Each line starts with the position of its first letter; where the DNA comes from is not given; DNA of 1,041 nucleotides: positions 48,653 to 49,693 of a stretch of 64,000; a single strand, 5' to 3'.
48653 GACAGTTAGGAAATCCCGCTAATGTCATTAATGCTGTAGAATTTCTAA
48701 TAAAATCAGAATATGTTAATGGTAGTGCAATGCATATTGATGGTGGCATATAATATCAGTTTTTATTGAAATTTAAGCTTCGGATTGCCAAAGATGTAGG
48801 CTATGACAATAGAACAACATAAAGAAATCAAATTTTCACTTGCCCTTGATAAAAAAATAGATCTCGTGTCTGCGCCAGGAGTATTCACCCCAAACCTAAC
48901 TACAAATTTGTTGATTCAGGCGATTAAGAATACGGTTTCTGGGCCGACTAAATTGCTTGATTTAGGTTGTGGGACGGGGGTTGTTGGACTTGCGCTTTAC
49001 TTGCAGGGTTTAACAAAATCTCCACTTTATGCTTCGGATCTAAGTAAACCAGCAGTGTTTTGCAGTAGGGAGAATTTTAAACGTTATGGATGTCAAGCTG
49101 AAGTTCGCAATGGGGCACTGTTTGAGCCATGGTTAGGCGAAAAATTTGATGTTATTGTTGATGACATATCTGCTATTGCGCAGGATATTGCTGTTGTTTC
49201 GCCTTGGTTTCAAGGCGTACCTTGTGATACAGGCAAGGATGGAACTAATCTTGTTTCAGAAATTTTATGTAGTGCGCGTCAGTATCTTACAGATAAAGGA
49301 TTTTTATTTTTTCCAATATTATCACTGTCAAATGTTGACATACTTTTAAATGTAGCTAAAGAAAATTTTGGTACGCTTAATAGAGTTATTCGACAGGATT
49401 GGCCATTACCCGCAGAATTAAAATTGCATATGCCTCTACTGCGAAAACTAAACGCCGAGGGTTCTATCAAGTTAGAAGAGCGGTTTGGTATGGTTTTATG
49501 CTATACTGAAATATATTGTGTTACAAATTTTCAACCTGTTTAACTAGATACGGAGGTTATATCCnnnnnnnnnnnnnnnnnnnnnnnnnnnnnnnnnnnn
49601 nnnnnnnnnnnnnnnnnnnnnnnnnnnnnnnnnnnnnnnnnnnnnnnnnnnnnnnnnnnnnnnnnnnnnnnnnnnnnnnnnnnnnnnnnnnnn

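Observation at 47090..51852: FabH-like KAS III, SDR, methyltransferase, ACP, unknown protein and polysaccharide deacetylase: a candidate acyl-decoration pathway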

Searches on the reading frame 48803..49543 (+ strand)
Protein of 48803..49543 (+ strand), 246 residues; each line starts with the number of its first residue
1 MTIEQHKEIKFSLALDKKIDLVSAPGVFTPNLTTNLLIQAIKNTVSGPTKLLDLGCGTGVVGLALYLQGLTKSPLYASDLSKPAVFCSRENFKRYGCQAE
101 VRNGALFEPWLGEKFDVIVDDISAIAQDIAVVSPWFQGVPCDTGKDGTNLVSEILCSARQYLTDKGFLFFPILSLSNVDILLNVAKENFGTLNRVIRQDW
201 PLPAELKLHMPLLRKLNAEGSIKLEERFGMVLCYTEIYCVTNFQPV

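Call 3: search_protein_families(library=pfam, proteins=[window:48803-49543:+], max_evalue=0.01)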
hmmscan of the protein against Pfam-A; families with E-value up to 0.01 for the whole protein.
window:48803-49543:+ (246 aa): 7 families
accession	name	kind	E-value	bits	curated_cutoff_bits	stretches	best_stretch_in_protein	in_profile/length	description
PF05175.20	MTS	-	8.7e-15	55.2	23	1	19-119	2-103/170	Methyltransferase small domain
PF06325.19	PrmA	-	9.9e-11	42.1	22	1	33-124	147-236/296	Ribosomal protein L11 methyltransferase (PrmA)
PF13847.12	Methyltransf_31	-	1.3e-06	28.6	27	1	49-121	5-81/145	Methyltransferase domain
PF13649.12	Methyltransf_25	-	2e-06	28.8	27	1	52-119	2-69/97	Methyltransferase domain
PF10294.15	Methyltransf_16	-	0.0007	19.8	21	1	42-91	41-88/174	Lysine methyltransferase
PF08241.18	Methyltransf_11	-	0.00094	20.2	21.2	1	52-119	1-65/95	Methyltransferase domain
PF08242.18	Methyltransf_12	-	0.0014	19.8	30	1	52-119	1-70/98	Methyltransferase domain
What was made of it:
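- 48803..49543 (+): MTS-type SAM methyltransferase. Its fold neighbours are amino/amide N-methyltransferases. The substrate is unknown. PF05175 8.7e-15 (call 3).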

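Call 4: search_protein_families(library=ncbifam, proteins=[window:48803-49543:+], max_evalue=0.01)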
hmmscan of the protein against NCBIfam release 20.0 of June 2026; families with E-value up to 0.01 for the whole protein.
window:48803-49543:+ (246 aa): 20 families
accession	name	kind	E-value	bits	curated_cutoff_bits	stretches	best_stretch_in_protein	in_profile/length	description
TIGR03534.1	RF_mod_PrmC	equivalog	7.9e-18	64.8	199.1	1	20-172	59-219/253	peptide chain release factor N(5)-glutamine methyltransferase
NF011529.0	PRK14968.1-3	equivalog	3.1e-15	56.1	162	1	18-189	7-174/198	putative methyltransferase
TIGR00536.1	hemK_fam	subfamily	3e-14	52.8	115.5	1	20-172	84-244/286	HemK family protein methyltransferase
TIGR03704.1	PrmC_rel_meth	equivalog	4.4e-13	49.2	248.8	1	22-170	58-214/251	putative protein N(5)-glutamine methyltransferase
TIGR03533.1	L3_gln_methyl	equivalog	2e-11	43.8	229.7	1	35-170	107-249/284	50S ribosomal protein L3 N(5)-glutamine methyltransferase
TIGR00406.1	prmA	equivalog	1.1e-09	38.2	183.15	1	33-145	145-254/288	50S ribosomal protein L11 methyltransferase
NF007023.0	PRK09489.1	equivalog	2.1e-09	37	295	1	18-120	166-267/342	16S rRNA (guanine(1207)-N(2))-methyltransferase RsmC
NF011530.0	PRK14968.1-4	equivalog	2.3e-09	36.9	243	1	18-186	10-171/202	putative methyltransferase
TIGR00537.1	hemK_rel_arch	hypoth_equivalog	1.2e-08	34.9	87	1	29-177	3-145/179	HemK2/MTQ2 family protein methyltransferase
NF011527.0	PRK14968.1-1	equivalog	8.2e-08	32.2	242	1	26-201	13-180/192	putative methyltransferase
NF001785.0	PRK00517.2-2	equivalog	1.2e-07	31.2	188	1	33-122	131-219/282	50S ribosomal protein L11 methyltransferase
NF001786.0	PRK00517.2-4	equivalog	3.8e-07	29.5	327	1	33-155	129-242/277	50S ribosomal protein L11 methyltransferase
TIGR02072.1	BioC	equivalog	2.8e-05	24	184.95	1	36-104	22-91/244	malonyl-ACP O-methyltransferase BioC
NF001790.0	PRK00517.3-3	equivalog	0.00011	21.6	269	1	33-124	108-201/262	50S ribosomal protein L11 methyltransferase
NF001784.0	PRK00517.2-1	equivalog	0.0016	18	244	1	40-102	142-204/290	50S ribosomal protein L11 methyltransferase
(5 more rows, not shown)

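Call 42: search_solved_structures(query=window:48803-49543:+, max_evalue=0.001, show_alignments=2)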
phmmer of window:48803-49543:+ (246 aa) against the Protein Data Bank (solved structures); distinct sequences matched with E-value up to 0.001: 6.
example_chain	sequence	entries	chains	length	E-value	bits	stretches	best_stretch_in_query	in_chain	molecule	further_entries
2pjd_A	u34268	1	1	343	2.1e-05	27.6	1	22-120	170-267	Ribosomal RNA small subunit methyltransferase C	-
1sg9_A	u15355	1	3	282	7e-05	25.9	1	24-117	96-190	hemK protein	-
1nv8_A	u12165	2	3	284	7.1e-05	25.8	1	24-117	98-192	hemK protein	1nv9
1vq1_A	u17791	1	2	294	7.7e-05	25.7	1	24-117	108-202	N5-glutamine methyltransferase, HemK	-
8rdl_A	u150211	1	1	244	0.00014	24.9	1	47-143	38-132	ToxA protein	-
1dus_A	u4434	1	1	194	0.00019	24.5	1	15-97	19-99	MJ0882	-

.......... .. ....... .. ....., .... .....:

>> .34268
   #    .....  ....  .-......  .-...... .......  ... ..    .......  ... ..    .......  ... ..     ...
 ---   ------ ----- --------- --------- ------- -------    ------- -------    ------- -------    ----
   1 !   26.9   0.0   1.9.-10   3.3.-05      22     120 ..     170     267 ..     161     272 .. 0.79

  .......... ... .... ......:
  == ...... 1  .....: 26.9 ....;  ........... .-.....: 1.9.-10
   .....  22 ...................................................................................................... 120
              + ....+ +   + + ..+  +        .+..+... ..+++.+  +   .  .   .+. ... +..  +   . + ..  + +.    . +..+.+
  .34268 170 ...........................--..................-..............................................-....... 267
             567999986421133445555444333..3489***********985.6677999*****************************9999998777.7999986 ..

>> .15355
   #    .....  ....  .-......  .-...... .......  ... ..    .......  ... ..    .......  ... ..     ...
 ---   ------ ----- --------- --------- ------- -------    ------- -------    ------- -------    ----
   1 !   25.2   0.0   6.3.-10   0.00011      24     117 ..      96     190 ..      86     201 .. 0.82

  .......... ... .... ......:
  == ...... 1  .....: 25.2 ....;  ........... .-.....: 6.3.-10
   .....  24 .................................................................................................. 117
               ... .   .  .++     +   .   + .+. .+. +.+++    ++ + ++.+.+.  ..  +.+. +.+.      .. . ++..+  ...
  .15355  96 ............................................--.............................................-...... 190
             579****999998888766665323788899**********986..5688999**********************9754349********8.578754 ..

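Call 48: find_homologous_proteins(query=window:48803-49543:+, max_evalue=0.001)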
Query window:48803-49543:+ (246 aa): 335 proteins with E <= 0.001 among 1042 candidates; the best 120 are listed.
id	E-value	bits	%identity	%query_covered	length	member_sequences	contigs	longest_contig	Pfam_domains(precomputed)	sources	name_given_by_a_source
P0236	5.6e-162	555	100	100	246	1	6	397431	PF13847.13,PF06325.20,PF05175.21,PF13649.13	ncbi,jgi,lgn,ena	-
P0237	3.3e-132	458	84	99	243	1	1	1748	PF13847.13,PF13489.13,PF06325.20,PF05175.21,PF13649.13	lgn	-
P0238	3.9e-129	448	83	98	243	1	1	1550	PF13847.13,PF06325.20,PF05175.21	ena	-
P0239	1.4e-128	446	81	98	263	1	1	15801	PF13847.13,PF06325.20,PF05175.21,PF13649.13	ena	-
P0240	3.6e-128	444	82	98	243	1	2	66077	PF06325.20,PF05175.21,PF13649.13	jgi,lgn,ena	-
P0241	3.5e-127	441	81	98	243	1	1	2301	PF06325.20,PF05175.21,PF13649.13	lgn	-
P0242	9.0e-118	410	76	98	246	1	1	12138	PF06325.20,PF05175.21,PF13649.13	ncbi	ncbi:MAG: methyltransferase [Methylobacter sp.]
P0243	1.1e-117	410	75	98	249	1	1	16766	PF06325.20,PF05175.21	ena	-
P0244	6.8e-117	407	75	98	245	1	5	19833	PF13847.13,PF06325.20,PF05175.21,PF13649.13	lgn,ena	-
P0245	9.8e-117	407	75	98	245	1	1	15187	PF06325.20,PF05175.21,PF01728.26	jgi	jgi:release factor glutamine methyltransferase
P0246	1.5e-116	406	74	98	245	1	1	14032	PF13847.13,PF06325.20,PF05175.21,PF01728.26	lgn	-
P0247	2.8e-116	405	74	98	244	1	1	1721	PF13847.13,PF06325.20,PF05175.21,PF13649.13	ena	-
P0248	8.6e-116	404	71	98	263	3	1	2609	PF13847.13,PF06325.20,PF05175.21,PF13649.13,PF08241.19,PF10294.16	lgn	-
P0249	1.0e-115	404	74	98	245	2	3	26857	PF13847.13,PF06325.20,PF05175.21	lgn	-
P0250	3.1e-115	402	74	98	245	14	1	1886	PF06325.20,PF05175.21,PF01728.26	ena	-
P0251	8.6e-115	401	75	98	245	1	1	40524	PF06325.20,PF05175.21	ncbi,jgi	jgi:16S rRNA G1207 methylase RsmC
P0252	1.1e-114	400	73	99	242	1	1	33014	PF13847.13,PF06325.20,PF05175.21,PF13649.13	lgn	-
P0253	4.2e-114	398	74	98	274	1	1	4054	PF13847.13,PF06325.20,PF05175.21,PF13649.13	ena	-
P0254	4.5e-114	398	74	98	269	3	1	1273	PF13847.13,PF06325.20,PF05175.21,PF13649.13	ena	-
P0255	6.9e-114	398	73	98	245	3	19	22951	PF13847.13,PF06325.20,PF05175.21,PF13649.13,PF01728.26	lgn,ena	-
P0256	1.1e-113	397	73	98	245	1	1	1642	PF13847.13,PF06325.20,PF05175.21,PF13649.13,PF01728.26,PF08241.19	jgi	jgi:16S rRNA G1207 methylase RsmC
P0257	1.3e-113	397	73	98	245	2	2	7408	PF13847.13,PF06325.20,PF05175.21,PF13649.13,PF10294.16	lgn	-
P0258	3.4e-113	395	73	98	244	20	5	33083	PF13847.13,PF06325.20,PF05175.21,PF13649.13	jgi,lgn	-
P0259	4.7e-113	395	70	98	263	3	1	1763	PF13847.13,PF13489.13,PF06325.20,PF05175.21,PF13649.13,PF10294.16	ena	-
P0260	6.2e-113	395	73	98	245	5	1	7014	PF13847.13,PF06325.20,PF05175.21,PF13649.13,PF01728.26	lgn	-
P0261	7.5e-113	394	72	99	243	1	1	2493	PF13847.13,PF06325.20,PF05175.21,PF13649.13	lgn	-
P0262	8.2e-113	394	72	98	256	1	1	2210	PF13847.13,PF06325.20,PF05175.21,PF01728.26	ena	-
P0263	1.7e-112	393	71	98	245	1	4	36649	PF06325.20,PF05175.21,PF01728.26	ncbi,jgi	jgi:release factor glutamine methyltransferase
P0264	2.2e-112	393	72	98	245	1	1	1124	PF13847.13,PF06325.20,PF05175.21,PF13649.13,PF10294.16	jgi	jgi:16S rRNA G1207 methylase RsmC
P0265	3.0e-112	392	72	98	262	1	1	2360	PF13847.13,PF06325.20,PF05175.21,PF13649.13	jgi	jgi:16S rRNA G1207 methylase RsmC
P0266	3.9e-112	392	69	98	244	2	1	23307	PF13847.13,PF06325.20,PF05175.21,PF13649.13,PF08241.19,PF10294.16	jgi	-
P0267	6.1e-111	388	72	98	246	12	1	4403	PF06325.20,PF05175.21,PF13649.13,PF01728.26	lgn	-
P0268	1.8e-110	386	71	98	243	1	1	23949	PF13847.13,PF06325.20,PF05175.21,PF13649.13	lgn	-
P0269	1.8e-110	386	69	99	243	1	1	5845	PF06325.20,PF05175.21,PF13649.13,PF10294.16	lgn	-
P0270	5.7e-110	385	71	98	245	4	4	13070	PF06325.20,PF05175.21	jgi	jgi:16S rRNA G1207 methylase RsmC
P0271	3.8e-109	382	71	98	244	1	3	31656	PF13847.13,PF06325.20,PF05175.21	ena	-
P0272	1.3e-108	380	68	98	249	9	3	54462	PF13847.13,PF06325.20,PF05175.21,PF13649.13,PF10294.16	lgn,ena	-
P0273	1.5e-108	380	68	98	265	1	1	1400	PF13847.13,PF06325.20,PF05175.21,PF13649.13,PF08241.19,PF10294.16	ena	-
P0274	1.8e-108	380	70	98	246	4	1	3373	PF13847.13,PF13489.13,PF06325.20,PF05175.21,PF13649.13,PF08241.19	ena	-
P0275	2.6e-108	379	69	98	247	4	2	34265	PF13847.13,PF06325.20,PF05175.21,PF13649.13,PF08241.19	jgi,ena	-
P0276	3.7e-108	379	67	98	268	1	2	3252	PF13847.13,PF06325.20,PF05175.21,PF13649.13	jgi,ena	-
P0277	3.8e-108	379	69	98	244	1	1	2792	PF13847.13,PF06325.20,PF05175.21,PF13649.13,PF01728.26,PF08241.19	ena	-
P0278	4.3e-108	379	67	98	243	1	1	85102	PF13847.13,PF06325.20,PF05175.21,PF13649.13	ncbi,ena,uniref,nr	ncbi:methyltransferase [Mariprofundus ferrooxydans]|uniref:methyltransferase n=1 Tax=Mariprofundus f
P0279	4.5e-108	379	69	98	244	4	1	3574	PF13847.13,PF13489.13,PF06325.20,PF05175.21,PF13649.13,PF01728.26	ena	-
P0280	1.3e-107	377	70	98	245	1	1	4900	PF06325.20,PF05175.21,PF01728.26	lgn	-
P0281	1.4e-107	377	70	98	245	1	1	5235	PF06325.20,PF05175.21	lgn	-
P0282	1.6e-107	377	68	98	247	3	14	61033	PF06325.20,PF05175.21,PF13649.13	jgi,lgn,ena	-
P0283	1.8e-107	377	69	98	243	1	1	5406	PF13847.13,PF06325.20,PF05175.21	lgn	-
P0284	4.5e-107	375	69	99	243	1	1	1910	PF13847.13,PF06325.20,PF05175.21,PF13649.13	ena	-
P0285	1.5e-106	374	67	98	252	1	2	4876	PF06325.20,PF05175.21,PF13649.13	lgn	-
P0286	1.1e-105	371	69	94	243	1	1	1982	PF13847.13,PF06325.20,PF05175.21,PF13649.13,PF08241.19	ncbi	-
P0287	1.5e-104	367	70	98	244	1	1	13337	PF06325.20,PF05175.21,PF01728.26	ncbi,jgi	jgi:16S rRNA G1207 methylase RsmC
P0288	2.2e-104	367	69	98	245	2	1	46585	PF13847.13,PF06325.20,PF05175.21,PF13649.13,PF01728.26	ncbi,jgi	jgi:16S rRNA G1207 methylase RsmC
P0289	2.3e-104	366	68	98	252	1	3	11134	PF06325.20,PF05175.21,PF13649.13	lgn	-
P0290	2.4e-104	366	67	98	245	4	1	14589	PF06325.20,PF05175.21,PF13649.13,PF08241.19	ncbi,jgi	jgi:16S rRNA G1207 methylase RsmC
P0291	2.6e-104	366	68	96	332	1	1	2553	PF13847.13,PF06325.20,PF05175.21,PF13649.13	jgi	-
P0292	3.2e-104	366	68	98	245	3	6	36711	PF13847.13,PF06325.20,PF05175.21,PF13649.13,PF01728.26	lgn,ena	-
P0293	3.3e-104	366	69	98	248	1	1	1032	PF06325.20,PF05175.21,PF01728.26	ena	-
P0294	3.7e-104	366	68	94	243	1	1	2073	PF13847.13,PF06325.20,PF05175.21,PF13649.13,PF08241.19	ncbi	-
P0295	4.1e-104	366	68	98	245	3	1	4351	PF06325.20,PF05175.21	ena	-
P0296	5.2e-104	365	67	95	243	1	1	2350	PF13847.13,PF06325.20,PF05175.21,PF13649.13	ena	-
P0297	5.3e-104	365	68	94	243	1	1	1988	PF13847.13,PF06325.20,PF05175.21,PF13649.13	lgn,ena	-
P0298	5.7e-104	365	65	98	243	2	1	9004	PF06325.20,PF05175.21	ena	-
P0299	9.3e-104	364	66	98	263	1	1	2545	PF06325.20,PF05175.21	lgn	-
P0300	9.8e-104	364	68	98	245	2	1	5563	PF13847.13,PF06325.20,PF05175.21,PF13649.13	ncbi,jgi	jgi:16S rRNA G1207 methylase RsmC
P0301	9.8e-104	364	68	97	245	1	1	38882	PF06325.20,PF05175.21,PF13649.13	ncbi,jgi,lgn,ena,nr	ncbi:MAG: methyltransferase [Gammaproteobacteria bacterium]|nr:methyltransferase [Gammaproteobacteri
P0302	9.9e-104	364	68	98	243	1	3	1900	PF13847.13,PF06325.20,PF05175.21,PF13649.13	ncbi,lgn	-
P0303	1.9e-103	363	67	98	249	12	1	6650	PF13847.13,PF06325.20,PF05175.21,PF13649.13,PF10294.16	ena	-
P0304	2.9e-103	363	65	98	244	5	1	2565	PF13847.13,PF06325.20,PF05175.21,PF01728.26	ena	-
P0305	4.7e-103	362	67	96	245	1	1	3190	PF13847.13,PF06325.20,PF05175.21,PF13649.13,PF01728.26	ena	-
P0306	6.4e-103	362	64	98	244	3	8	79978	PF13847.13,PF06325.20,PF05175.21,PF13649.13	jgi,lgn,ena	-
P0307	6.5e-103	362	69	96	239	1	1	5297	PF13847.13,PF06325.20,PF05175.21,PF13649.13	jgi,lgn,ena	-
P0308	7.8e-103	361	66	98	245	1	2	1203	PF13847.13,PF06325.20,PF05175.21,PF13649.13,PF01728.26,PF10294.16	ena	-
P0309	1.1e-102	361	66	96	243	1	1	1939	PF13847.13,PF06325.20,PF05175.21,PF13649.13,PF01728.26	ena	-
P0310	1.2e-102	361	67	94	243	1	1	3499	PF13847.13,PF06325.20,PF05175.21,PF13649.13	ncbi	-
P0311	1.7e-102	360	66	98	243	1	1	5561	PF13847.13,PF06325.20,PF05175.21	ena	-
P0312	1.7e-102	360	67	94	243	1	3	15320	PF13847.13,PF06325.20,PF05175.21,PF13649.13,PF08241.19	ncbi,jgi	jgi:SAM-dependent methyltransferase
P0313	1.9e-102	360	66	98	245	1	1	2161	PF13847.13,PF06325.20,PF05175.21,PF13649.13,PF08241.19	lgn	-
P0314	2.3e-102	360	65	96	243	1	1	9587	PF13847.13,PF06325.20,PF05175.21,PF13649.13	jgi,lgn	jgi:hypothetical protein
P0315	3.3e-102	359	67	94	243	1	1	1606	PF13847.13,PF06325.20,PF05175.21,PF13649.13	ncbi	-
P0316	4.4e-102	359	67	96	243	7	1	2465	PF13847.13,PF06325.20,PF05175.21,PF13649.13,PF08241.19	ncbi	-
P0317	5.7e-102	359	67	93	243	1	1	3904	PF13847.13,PF06325.20,PF05175.21,PF13649.13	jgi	jgi:hypothetical protein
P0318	6.8e-102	358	66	96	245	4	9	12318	PF13847.13,PF13489.13,PF06325.20,PF05175.21,PF13649.13,PF01728.26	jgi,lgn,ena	jgi:16S rRNA G1207 methylase RsmC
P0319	7.4e-102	358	69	90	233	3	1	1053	PF13847.13,PF06325.20,PF05175.21,PF13649.13,PF01728.26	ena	-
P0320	8.3e-102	358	69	98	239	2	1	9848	PF05175.21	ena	-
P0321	1.6e-101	357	67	98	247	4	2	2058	PF13847.13,PF06325.20,PF05175.21,PF13649.13,PF08241.19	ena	-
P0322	2.1e-101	357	66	94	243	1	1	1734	PF06325.20,PF05175.21,PF13649.13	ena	-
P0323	2.4e-101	357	66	96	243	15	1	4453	PF13847.13,PF06325.20,PF05175.21,PF13649.13,PF08241.19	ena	-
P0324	3.6e-101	356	64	98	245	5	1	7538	PF13847.13,PF06325.20,PF05175.21,PF13649.13,PF01728.26,PF10294.16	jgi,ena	-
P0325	3.6e-101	356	66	98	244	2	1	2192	PF13847.13,PF06325.20,PF05175.21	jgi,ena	jgi:16S rRNA G1207 methylase RsmC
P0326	4.0e-101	356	65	96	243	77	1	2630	PF13847.13,PF06325.20,PF05175.21,PF13649.13,PF01728.26,PF08241.19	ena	-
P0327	6.2e-101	355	65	98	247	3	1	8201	PF13847.13,PF06325.20,PF05175.21,PF13649.13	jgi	jgi:hypothetical protein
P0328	7.1e-101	355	66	98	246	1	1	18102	PF06325.20,PF05175.21,PF01728.26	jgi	jgi:16S rRNA G1207 methylase RsmC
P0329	9.0e-101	355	66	98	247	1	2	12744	PF13847.13,PF06325.20,PF05175.21,PF13649.13,PF08241.19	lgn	-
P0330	1.2e-100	354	64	98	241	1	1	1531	PF13847.13,PF06325.20,PF05175.21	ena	-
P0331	1.3e-100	354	66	95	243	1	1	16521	PF06325.20,PF05175.21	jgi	jgi:hypothetical protein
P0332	1.3e-100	354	64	98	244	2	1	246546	PF13847.13,PF06325.20,PF05175.21,PF13649.13,PF08241.19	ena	-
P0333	3.6e-100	353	64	96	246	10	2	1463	PF13847.13,PF06325.20,PF03848.21,PF05175.21,PF13649.13,PF01728.26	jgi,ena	-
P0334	3.8e-100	353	66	96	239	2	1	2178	PF13847.13,PF06325.20,PF05175.21,PF13649.13,PF01728.26,PF10294.16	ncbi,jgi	jgi:16S rRNA G1207 methylase RsmC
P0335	3.9e-100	353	64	98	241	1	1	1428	PF13847.13,PF06325.20,PF05175.21,PF13649.13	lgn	-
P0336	8.2e-100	352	65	98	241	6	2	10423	PF13847.13,PF06325.20,PF05175.21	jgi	jgi:16S rRNA G1207 methylase RsmC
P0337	8.6e-100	351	65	97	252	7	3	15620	PF13847.13,PF06325.20,PF05175.21,PF13649.13,PF01728.26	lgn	-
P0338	9.6e-100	351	65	98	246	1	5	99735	PF13847.13,PF13489.13,PF06325.20,PF05175.21,PF13649.13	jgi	jgi:16S rRNA G1207 methylase RsmC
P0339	1.1e-99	351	66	98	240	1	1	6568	PF06325.20,PF05175.21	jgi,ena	jgi:hypothetical protein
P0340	2.3e-99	350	66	97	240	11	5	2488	PF06325.20,PF05175.21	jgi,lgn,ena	-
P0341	2.3e-99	350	66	98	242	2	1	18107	PF13847.13,PF06325.20,PF05175.21,PF13649.13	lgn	-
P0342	2.6e-99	350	67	96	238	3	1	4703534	PF13847.13,PF06325.20,PF05175.21,PF13649.13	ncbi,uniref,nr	ncbi:methyltransferase [Candidatus Methylospira mobilis]|uniref:Methyltransferase n=1 Tax=Candidatus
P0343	3.0e-99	350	66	98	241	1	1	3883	PF13847.13,PF06325.20,PF05175.21,PF13649.13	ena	-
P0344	3.7e-99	349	65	96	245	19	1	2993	PF06325.20,PF05175.21,PF13649.13,PF01728.26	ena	-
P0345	3.9e-99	349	64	97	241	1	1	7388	PF06325.20,PF05175.21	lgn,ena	-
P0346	4.2e-99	349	66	94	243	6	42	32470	PF06325.20,PF05175.21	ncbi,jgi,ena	jgi:hypothetical protein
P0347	6.3e-99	349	64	98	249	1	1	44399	PF13847.13,PF06325.20,PF05175.21,PF13649.13,PF08241.19,PF10294.16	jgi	-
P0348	7.3e-99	348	64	97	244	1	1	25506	PF13847.13,PF06325.20,PF05175.21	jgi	jgi:predicted RNA methylase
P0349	9.3e-99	348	64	95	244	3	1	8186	PF06325.20,PF05175.21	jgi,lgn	jgi:hypothetical protein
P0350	9.8e-99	348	64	95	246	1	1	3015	PF13847.13,PF13489.13,PF06325.20,PF05175.21,PF13649.13,PF01728.26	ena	-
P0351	1.2e-98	348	65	98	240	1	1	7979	PF06325.20,PF05175.21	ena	-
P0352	1.2e-98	348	64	97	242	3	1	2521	PF06325.20,PF05175.21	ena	-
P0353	1.7e-98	347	64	96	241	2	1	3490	PF13847.13,PF06325.20,PF05175.21,PF13649.13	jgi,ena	-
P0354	2.0e-98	347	64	97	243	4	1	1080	PF13847.13,PF06325.20,PF05175.21,PF13649.13,PF08241.19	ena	-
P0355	2.1e-98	347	64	97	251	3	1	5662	PF06325.20,PF05175.21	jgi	-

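Call 62: predict_structure(alignment_id=A5)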
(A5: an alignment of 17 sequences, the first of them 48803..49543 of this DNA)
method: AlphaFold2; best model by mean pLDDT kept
length: 246 residues; sequences in the alignment: 17
mean_pLDDT: 90.0   pTM: 0.89
mean pLDDT of the five models: 90.0, 89.2, 88.9, 86.0, 79.0
residues with pLDDT >= 90: 177; 70-90: 56; 50-70: 9; < 50: 4
segments of 3 or more residues with pLDDT < 50: 1-3
pLDDT, mean of each block of 10 residues (from residue 1): 69 86 86 92 93 90 93 89 92 95 90 96 88 71 86 95 96 95 97 96 91 95 93 95 74
secondary structure, 60 per line:
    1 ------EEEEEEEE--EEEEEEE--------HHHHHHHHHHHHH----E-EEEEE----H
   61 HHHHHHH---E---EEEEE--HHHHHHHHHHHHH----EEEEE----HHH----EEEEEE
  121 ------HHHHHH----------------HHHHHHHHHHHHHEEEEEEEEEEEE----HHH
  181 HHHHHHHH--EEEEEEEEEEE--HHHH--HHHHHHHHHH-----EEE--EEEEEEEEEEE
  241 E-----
elements in order: E7-14 E17-23 H32-44 E51-55 H60-67 E75-79 H82-94 E99-103 E115-120 H127-132 H149-161 E162-173 H178-188 E191-201 H204-207 H210-219 E225-227 E230-241
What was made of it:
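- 48803..49543 (+): Model pLDDT 90 (call 62).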
